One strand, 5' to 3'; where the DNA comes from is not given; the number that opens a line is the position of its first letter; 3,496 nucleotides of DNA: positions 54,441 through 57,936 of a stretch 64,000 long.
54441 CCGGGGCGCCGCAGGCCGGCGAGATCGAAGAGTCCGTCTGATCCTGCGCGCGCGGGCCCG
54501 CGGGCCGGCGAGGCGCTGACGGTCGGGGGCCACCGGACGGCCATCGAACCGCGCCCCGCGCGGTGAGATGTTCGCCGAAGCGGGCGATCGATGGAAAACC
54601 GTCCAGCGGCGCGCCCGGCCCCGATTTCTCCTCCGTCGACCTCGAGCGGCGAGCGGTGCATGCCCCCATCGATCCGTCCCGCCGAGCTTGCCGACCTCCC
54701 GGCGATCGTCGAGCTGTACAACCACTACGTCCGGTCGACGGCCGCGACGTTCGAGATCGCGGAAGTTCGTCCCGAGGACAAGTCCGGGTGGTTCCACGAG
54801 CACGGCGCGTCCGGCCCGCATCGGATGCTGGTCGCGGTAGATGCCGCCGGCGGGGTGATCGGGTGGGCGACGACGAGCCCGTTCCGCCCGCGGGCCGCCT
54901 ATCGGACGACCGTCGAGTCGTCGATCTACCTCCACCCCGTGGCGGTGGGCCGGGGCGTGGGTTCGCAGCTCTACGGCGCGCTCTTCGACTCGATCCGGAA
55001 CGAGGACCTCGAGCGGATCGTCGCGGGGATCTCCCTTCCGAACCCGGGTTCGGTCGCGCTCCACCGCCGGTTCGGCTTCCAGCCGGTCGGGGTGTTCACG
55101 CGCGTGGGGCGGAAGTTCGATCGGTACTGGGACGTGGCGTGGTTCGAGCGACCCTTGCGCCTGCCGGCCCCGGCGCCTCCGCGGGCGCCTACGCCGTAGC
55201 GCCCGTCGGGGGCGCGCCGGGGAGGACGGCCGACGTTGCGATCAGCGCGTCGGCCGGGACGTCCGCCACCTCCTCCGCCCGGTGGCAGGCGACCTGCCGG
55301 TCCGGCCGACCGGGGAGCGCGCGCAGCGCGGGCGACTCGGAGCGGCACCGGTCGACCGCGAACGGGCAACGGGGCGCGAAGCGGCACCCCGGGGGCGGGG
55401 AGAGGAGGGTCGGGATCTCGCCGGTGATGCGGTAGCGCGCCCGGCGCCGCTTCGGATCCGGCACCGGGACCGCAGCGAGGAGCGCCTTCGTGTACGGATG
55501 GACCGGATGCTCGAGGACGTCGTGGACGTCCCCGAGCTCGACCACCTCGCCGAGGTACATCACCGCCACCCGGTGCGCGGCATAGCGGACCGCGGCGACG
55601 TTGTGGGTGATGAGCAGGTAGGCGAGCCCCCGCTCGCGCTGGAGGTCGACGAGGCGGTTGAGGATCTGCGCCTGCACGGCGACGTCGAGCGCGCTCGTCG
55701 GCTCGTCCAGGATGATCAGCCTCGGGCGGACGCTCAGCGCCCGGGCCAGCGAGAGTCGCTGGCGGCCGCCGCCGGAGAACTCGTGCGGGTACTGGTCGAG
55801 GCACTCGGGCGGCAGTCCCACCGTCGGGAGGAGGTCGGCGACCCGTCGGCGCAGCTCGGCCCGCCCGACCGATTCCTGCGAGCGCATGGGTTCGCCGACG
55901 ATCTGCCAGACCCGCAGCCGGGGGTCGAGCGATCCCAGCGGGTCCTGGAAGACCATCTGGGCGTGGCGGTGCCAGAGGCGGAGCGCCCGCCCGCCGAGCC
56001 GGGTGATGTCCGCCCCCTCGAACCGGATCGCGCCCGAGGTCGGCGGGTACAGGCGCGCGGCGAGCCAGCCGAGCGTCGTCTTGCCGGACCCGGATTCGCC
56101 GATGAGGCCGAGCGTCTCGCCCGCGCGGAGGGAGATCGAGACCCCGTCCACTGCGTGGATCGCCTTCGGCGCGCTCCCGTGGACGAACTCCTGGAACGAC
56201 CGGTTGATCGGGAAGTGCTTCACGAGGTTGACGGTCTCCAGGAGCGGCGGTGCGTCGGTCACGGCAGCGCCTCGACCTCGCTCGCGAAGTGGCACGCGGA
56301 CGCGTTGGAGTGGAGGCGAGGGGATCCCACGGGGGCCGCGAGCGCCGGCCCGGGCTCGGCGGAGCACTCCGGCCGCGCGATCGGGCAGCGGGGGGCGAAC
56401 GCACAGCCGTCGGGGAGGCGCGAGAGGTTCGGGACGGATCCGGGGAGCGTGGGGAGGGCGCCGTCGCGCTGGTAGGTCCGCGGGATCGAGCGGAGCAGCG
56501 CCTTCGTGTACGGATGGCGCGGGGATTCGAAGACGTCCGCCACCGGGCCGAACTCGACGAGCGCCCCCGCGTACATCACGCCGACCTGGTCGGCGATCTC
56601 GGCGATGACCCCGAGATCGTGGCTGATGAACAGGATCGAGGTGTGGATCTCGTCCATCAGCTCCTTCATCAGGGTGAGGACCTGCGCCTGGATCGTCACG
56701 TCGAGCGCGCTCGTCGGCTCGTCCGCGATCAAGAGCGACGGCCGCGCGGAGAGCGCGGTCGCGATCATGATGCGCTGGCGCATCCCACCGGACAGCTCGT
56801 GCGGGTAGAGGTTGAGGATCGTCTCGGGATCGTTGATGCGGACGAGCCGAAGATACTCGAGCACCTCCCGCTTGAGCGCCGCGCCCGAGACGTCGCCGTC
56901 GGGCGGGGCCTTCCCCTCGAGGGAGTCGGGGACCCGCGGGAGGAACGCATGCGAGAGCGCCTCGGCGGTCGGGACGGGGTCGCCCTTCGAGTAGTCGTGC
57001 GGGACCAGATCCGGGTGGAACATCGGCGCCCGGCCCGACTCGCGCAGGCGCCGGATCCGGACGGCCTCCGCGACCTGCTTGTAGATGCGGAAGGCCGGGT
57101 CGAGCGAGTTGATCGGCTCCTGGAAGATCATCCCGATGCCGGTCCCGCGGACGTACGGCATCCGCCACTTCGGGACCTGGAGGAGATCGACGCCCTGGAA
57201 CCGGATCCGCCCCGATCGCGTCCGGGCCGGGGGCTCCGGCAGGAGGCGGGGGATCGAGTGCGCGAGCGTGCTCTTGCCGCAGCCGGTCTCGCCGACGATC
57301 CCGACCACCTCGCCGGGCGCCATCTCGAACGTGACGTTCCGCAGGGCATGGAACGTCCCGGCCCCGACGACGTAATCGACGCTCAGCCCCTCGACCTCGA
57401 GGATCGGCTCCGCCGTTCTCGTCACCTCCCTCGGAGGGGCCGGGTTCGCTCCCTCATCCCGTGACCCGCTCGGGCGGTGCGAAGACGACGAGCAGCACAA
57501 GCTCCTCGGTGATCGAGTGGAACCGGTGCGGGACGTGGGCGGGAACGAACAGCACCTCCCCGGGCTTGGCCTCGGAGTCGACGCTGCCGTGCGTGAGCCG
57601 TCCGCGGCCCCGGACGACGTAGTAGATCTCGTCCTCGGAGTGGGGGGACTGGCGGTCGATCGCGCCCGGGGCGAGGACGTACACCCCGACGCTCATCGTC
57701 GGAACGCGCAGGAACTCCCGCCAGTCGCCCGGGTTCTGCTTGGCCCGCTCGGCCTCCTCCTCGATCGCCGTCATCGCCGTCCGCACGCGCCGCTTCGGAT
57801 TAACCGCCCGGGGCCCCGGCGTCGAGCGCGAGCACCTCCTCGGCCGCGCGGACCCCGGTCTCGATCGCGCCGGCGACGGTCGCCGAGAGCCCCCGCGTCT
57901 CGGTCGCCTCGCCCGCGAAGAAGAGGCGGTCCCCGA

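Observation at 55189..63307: PepT-family ABC importer operon with an amine oxidase and a cupin inserted between the permease and ATPase genes, and no cognate binding protein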

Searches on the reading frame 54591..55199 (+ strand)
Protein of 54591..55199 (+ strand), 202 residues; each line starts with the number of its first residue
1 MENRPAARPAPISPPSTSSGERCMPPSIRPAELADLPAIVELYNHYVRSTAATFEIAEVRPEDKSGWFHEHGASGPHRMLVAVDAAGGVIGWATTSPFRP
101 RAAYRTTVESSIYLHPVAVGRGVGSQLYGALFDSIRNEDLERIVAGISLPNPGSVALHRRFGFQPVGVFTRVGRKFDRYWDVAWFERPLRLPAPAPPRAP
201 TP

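Call 5: search_protein_families(library=pfam, proteins=[window:54591-55199:+])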
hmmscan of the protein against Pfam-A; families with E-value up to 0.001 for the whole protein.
window:54591-55199:+ (202 aa): 4 families
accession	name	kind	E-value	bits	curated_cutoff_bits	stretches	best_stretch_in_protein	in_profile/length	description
PF13420.13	Acetyltransf_4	-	6.1e-14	52.8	24.3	1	28-184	1-155/155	Acetyltransferase (GNAT) domain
PF00583.31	Acetyltransf_1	-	3.1e-13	50.4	20.7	1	41-163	3-116/116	Acetyltransferase (GNAT) family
PF13302.13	Acetyltransf_3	-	3.9e-10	41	25.4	1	28-164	4-138/138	Acetyltransferase (GNAT) domain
PF13508.13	Acetyltransf_7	-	1.8e-05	25.5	27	1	77-165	3-84/84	Acetyltransferase (GNAT) domain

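Call 17: search_protein_families(library=ncbifam, proteins=[window:54591-55199:+], max_evalue=0.00001)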
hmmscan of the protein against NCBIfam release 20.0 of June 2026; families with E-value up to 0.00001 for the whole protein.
window:54591-55199:+ (202 aa): 3 families
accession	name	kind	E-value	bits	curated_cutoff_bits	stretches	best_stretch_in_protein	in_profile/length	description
NF040504.1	resist_ArsN1b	equivalog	2.4e-41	141.2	210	1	28-188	1-158/159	arsinothricin resistance N-acetyltransferase ArsN1 family B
NF040503.1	resist_ArsN1a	equivalog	3.9e-31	107.9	170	1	28-187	1-157/159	arsinothricin resistance N-acetyltransferase ArsN1 family A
NF040502.1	PPT_acetyltrans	equivalog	1.7e-30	106.1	300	1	25-200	7-179/183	phosphinothricin N-acetyltransferase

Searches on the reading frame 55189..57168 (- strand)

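Call 3: search_protein_families(library=pfam, proteins=[window:55189-57168:-])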
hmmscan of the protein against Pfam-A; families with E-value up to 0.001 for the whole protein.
window:55189-57168:- (659 aa): 3 families
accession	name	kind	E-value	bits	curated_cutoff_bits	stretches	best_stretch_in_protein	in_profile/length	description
PF00005.33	ABC_tran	-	3.3e-30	105.9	25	1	341-492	2-137/137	ABC transporter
PF08352.17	oligo_HPY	-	2.6e-21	76.2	27.1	1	543-608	1-65/65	Oligopeptide/dipeptide transporter, C-terminal region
PF13304.12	AAA_21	-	1.4e-05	25.8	27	1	468-525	241-301/304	AAA domain, putative AbiEii toxin, Type IV TA system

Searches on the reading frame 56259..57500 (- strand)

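Call 3: search_protein_families(library=pfam, proteins=[window:56259-57500:-])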
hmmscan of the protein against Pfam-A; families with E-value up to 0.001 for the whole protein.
window:56259-57500:- (413 aa): 4 families
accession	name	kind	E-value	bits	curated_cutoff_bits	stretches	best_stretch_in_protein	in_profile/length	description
PF00005.33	ABC_tran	-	4.4e-27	95.8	25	1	53-264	1-137/137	ABC transporter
PF08352.17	oligo_HPY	-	9.2e-24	84.1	27.1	1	315-379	1-65/65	Oligopeptide/dipeptide transporter, C-terminal region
PF13304.12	AAA_21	-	7.9e-07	29.9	27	1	184-299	179-303/304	AAA domain, putative AbiEii toxin, Type IV TA system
PF02463.25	SMC_N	-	4.7e-05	23.3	40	0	230-310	131-213/220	RecF/RecN/SMC N terminal domain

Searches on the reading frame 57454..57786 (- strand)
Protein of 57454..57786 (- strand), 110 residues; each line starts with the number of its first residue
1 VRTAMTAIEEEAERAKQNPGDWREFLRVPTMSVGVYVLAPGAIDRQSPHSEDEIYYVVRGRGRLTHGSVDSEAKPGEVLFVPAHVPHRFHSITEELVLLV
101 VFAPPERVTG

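Call 3: search_protein_families(library=pfam, proteins=[window:57454-57786:-])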
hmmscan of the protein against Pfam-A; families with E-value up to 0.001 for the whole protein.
window:57454-57786:- (110 aa): 4 families
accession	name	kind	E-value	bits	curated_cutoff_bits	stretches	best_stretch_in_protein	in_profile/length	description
PF07883.17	Cupin_2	-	6.1e-15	55.1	27.2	1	35-102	2-70/70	Cupin domain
PF02311.25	AraC_binding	-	1.7e-08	34.7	21.1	1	48-107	20-80/135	AraC-like ligand binding domain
PF00190.28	Cupin_1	-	3.3e-07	30.4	22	1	31-103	33-114/151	Cupin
PF05899.18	Cupin_3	-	0.00049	20.2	23.5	0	34-84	10-59/74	EutQ-like cupin domain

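Call 17: search_protein_families(library=ncbifam, proteins=[window:57454-57786:-], max_evalue=0.00001)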
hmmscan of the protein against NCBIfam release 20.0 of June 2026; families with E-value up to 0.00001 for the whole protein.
window:57454-57786:- (110 aa): 0 families

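Call 25: search_solved_structures(query=window:57454-57786:-, max_evalue=0.01)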
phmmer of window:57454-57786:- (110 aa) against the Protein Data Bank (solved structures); distinct sequences matched with E-value up to 0.01: 28.
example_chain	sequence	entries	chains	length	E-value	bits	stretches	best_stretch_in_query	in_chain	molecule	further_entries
4met_A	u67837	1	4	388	7.9e-06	29.1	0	37-102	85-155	Oxalate decarboxylase OxdC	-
1v70_A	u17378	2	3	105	9.3e-06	28.8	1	29-104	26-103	probable antibiotics synthesis protein | hypothetical protein TTHA0104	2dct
6ufi_A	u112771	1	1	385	1.1e-05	28.6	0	37-102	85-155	Cupin domain-containing protein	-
3s0m_A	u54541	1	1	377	1.4e-05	28.3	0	37-102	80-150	Oxalate decarboxylase oxdC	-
5vg3_A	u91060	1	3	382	1.4e-05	28.3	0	37-102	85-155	Oxalate decarboxylase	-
2uyb_A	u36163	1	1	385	1.4e-05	28.3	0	37-102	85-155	OXALATE DECARBOXYLASE OXDC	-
2uya_A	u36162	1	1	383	1.4e-05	28.2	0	37-102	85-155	OXALATE DECARBOXYLASE OXDC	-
1j58_A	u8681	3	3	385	1.5e-05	28.2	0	37-102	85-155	YVRK PROTEIN | OXALATE DECARBOXYLASE OXDC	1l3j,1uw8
2uy9_A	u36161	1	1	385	1.5e-05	28.2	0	37-102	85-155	OXALATE DECARBOXYLASE OXDC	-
2v09_A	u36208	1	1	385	1.5e-05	28.2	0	37-102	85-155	OXALATE DECARBOXYLASE OXDC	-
6tzp_A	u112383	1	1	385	1.5e-05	28.2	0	37-102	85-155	Oxalate decarboxylase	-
2uy8_A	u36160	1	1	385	1.5e-05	28.2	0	37-102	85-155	OXALATE DECARBOXYLASE OXDC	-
5hi0_A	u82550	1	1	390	1.5e-05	28.1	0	37-102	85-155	Oxalate decarboxylase OxdC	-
4b29_A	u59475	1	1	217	0.0001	25.5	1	32-102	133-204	DIMETHYLSULFONIOPROPIONATE LYASE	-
2d40_A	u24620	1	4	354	0.00014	25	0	26-75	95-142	putative gentisate 1,2-dioxygenase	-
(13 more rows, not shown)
